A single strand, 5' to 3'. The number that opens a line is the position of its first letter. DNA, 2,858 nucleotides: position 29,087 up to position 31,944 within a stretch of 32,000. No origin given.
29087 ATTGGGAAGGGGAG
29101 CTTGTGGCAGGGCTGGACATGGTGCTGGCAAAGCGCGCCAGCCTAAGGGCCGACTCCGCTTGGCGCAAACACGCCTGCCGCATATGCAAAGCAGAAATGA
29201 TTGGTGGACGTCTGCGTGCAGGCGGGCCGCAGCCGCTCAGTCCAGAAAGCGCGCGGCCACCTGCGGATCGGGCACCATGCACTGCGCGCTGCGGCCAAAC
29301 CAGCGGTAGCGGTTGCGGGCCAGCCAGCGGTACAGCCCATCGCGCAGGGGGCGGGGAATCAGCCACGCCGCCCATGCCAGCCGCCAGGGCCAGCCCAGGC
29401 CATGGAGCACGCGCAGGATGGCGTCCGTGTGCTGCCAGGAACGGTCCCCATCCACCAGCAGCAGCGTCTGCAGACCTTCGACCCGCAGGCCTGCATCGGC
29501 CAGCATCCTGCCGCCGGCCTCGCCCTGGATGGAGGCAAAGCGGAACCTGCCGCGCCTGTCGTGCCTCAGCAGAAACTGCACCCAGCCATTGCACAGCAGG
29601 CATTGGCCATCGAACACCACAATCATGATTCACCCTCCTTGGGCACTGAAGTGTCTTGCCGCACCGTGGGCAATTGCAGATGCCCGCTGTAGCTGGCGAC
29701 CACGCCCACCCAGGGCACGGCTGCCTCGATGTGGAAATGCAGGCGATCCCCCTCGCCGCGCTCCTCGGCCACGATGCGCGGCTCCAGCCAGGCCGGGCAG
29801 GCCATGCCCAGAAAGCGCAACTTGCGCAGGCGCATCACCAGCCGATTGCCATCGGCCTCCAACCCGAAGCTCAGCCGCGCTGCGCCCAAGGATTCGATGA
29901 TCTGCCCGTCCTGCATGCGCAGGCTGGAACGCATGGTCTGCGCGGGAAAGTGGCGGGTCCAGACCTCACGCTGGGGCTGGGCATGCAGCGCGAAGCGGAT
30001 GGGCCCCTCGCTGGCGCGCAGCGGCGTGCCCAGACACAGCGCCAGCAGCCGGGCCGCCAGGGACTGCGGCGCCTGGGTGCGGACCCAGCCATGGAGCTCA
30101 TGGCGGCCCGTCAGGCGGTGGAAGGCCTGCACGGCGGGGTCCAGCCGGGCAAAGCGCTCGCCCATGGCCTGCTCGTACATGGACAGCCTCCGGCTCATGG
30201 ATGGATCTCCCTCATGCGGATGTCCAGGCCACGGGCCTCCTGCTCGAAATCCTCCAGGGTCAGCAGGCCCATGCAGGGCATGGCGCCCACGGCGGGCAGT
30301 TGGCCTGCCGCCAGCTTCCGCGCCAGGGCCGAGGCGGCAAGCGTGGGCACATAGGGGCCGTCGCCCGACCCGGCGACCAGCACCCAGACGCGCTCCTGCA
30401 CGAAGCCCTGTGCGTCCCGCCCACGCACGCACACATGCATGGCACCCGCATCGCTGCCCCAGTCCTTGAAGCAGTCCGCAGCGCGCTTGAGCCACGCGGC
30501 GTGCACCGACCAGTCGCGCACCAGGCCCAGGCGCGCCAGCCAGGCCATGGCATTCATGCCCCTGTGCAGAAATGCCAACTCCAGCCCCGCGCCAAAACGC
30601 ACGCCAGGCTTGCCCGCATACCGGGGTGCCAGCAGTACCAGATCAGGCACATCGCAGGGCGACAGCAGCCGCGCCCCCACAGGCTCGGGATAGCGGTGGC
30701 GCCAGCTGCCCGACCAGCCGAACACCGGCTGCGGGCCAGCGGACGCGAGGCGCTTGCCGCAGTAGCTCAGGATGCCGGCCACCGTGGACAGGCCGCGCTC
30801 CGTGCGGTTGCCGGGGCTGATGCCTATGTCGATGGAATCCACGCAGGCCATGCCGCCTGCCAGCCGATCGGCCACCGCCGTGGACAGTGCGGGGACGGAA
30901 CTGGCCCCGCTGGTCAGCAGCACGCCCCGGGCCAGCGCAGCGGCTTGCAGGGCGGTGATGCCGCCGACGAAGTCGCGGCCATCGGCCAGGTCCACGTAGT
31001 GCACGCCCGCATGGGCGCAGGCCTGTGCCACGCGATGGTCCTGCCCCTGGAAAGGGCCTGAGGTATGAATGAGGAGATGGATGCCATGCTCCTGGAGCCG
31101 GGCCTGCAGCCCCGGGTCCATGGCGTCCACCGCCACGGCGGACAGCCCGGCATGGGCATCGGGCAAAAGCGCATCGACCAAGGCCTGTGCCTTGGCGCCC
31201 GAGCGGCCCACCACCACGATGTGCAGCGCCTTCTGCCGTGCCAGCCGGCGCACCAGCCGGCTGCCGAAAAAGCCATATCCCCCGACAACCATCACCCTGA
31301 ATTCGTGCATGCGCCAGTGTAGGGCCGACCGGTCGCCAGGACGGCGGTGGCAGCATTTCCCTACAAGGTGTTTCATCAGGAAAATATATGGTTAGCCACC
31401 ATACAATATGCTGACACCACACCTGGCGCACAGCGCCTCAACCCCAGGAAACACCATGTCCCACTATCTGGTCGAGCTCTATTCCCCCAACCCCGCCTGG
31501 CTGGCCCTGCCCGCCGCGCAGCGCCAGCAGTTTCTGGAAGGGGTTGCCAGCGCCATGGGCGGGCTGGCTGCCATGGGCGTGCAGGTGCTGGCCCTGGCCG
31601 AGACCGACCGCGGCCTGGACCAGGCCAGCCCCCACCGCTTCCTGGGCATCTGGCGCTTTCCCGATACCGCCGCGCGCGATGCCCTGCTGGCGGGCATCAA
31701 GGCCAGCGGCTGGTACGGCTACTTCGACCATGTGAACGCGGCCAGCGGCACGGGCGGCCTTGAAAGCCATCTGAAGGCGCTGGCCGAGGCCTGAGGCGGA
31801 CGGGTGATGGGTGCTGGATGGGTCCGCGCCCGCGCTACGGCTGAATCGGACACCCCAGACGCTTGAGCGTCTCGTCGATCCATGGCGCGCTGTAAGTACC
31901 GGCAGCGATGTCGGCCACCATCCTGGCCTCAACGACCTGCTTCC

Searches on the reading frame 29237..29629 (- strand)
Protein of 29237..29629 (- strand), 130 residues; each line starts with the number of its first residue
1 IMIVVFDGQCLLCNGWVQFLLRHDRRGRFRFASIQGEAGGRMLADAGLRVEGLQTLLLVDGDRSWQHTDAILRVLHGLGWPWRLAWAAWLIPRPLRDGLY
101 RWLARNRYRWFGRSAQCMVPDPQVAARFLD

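Call 15: search_protein_families(library=pfam, proteins=[window:29237-29629:-], max_evalue=0.001)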
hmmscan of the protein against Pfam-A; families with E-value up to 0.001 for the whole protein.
window:29237-29629:- (130 aa): 1 family
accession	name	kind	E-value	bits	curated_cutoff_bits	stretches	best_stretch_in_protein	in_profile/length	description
PF04134.17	DCC1-like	-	1.2e-30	107.5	27.8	1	4-113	1-113/113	DCC1-like thiol-disulfide oxidoreductase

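Call 77: search_protein_families(library=padloc, proteins=[window:29237-29626:-], max_evalue=0.00001)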
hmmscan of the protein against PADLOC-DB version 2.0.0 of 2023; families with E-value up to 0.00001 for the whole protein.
window:29237-29626:- (129 aa): 0 families

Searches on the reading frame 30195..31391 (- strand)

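Call 14: search_protein_families(library=pfam, proteins=[window:30195-31391:-], max_evalue=0.001)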
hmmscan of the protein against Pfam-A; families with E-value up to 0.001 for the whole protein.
window:30195-31391:- (398 aa): 4 families
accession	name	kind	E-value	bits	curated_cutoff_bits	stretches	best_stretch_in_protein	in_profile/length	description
PF03435.24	Sacchrp_dh_NADP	-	1.9e-14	54.5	25.1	1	33-136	1-99/129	Saccharopine dehydrogenase NADP binding domain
PF08659.16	KR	-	1.4e-05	25.6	22.6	1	33-93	3-65/180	KR domain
PF01370.27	Epimerase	-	0.00011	22.1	20.9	1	33-112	1-73/240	NAD dependent epimerase/dehydratase family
PF01488.26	Shikimate_DH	-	0.00079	20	24.3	0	28-75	10-56/138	Shikimate / quinate 5-dehydrogenase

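Call 77: search_protein_families(library=padloc, proteins=[window:30195-31376:-], max_evalue=0.00001)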
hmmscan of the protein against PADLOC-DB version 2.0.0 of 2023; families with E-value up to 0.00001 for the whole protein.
window:30195-31376:- (393 aa): 0 families

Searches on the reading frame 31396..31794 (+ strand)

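Call 15: search_protein_families(library=pfam, proteins=[window:31396-31794:+], max_evalue=0.001)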
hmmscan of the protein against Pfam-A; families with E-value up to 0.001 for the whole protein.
window:31396-31794:+ (132 aa): 1 family
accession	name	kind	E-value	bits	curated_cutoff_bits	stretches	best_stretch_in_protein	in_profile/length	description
PF20321.3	DUF6616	-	5.8e-41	139.7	27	1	21-131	1-110/111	Family of unknown function (DUF6616)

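Call 77: search_protein_families(library=padloc, proteins=[window:31408-31794:+], max_evalue=0.00001)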
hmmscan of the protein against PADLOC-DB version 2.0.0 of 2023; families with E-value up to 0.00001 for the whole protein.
window:31408-31794:+ (128 aa): 0 families
